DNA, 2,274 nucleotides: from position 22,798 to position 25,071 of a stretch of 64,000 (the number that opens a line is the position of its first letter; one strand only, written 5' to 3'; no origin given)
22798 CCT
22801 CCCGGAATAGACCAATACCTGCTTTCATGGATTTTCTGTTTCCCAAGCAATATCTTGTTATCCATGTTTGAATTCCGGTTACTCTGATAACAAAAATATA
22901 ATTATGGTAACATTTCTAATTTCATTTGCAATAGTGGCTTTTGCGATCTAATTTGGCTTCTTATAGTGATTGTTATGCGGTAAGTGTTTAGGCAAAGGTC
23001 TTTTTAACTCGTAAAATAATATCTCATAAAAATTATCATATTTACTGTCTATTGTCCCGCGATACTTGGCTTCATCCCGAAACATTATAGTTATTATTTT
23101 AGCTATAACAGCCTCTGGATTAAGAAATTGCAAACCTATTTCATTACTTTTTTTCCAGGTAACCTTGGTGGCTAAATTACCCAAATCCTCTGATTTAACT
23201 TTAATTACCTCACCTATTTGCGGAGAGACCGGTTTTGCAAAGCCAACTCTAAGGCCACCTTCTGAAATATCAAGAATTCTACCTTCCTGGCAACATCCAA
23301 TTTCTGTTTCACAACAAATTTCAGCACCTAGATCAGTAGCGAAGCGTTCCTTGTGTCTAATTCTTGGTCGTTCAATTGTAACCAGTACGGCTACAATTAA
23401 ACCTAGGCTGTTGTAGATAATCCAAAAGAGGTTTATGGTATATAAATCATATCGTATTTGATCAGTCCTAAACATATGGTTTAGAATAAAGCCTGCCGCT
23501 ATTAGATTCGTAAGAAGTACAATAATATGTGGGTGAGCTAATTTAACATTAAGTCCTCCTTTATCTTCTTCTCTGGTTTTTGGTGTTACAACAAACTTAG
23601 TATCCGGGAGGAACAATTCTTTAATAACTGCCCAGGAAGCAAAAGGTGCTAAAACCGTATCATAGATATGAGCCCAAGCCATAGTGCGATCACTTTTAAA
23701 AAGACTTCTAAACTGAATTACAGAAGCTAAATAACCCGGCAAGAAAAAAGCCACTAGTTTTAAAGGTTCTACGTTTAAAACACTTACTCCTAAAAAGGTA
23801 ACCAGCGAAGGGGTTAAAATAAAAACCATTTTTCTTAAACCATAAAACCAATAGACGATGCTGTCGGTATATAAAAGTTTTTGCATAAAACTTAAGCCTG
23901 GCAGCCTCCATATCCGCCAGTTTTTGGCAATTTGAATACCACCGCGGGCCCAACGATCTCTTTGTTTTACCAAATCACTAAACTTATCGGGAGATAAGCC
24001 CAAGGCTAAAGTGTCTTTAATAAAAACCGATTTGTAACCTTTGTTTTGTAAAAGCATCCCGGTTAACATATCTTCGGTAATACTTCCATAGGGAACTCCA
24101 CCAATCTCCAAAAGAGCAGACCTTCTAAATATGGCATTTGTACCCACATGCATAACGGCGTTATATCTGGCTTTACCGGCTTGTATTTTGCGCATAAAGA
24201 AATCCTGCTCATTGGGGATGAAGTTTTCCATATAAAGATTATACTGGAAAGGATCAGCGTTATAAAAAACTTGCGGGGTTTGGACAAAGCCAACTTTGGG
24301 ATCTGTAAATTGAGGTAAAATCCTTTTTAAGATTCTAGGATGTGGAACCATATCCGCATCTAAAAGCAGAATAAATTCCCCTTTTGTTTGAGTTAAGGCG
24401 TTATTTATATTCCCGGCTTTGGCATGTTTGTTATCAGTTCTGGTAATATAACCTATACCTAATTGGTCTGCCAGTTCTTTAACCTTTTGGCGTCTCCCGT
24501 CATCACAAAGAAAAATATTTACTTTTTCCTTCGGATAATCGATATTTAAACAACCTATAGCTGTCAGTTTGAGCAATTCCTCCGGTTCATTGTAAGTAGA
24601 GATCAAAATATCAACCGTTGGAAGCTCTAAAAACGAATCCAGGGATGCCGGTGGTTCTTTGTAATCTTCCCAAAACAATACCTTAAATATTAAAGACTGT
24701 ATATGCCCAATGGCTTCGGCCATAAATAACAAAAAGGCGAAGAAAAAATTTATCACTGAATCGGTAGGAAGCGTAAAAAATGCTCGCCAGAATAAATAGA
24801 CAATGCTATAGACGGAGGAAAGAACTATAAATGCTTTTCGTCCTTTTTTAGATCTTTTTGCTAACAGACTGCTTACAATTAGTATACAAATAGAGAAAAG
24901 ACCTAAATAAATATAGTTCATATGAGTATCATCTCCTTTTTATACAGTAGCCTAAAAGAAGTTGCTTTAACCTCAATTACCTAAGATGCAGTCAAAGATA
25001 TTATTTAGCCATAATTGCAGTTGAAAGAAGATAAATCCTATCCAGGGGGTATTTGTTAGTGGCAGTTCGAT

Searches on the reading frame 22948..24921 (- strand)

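Call 34: search_protein_families(library=pfam, proteins=[window:22948-24921:-], max_evalue=0.00001)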
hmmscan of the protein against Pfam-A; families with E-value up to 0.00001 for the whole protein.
window:22948-24921:- (657 aa): 6 families
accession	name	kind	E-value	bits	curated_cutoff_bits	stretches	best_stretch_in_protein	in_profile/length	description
PF13632.12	Glyco_trans_2_3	-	6.8e-29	101.5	27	1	183-376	1-195/198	Glycosyl transferase family group 2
PF13641.12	Glyco_tranf_2_3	-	8.3e-24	85.3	27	1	102-327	2-230/230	Glycosyltransferase like family 2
PF00535.33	Glycos_transf_2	-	3.7e-22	79.5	23.3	1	105-273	2-167/168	Glycosyl transferase family 2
PF03552.20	Cellulose_synt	-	1.3e-18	67.4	24.7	1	276-383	417-530/722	Cellulose synthase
PF13506.12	Glyco_transf_21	-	5.9e-14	52.3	21.7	1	167-326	17-174/174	Glycosyl transferase family 21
PF07238.19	PilZ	-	1.6e-08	35.3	22.5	1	522-605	3-91/102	PilZ domain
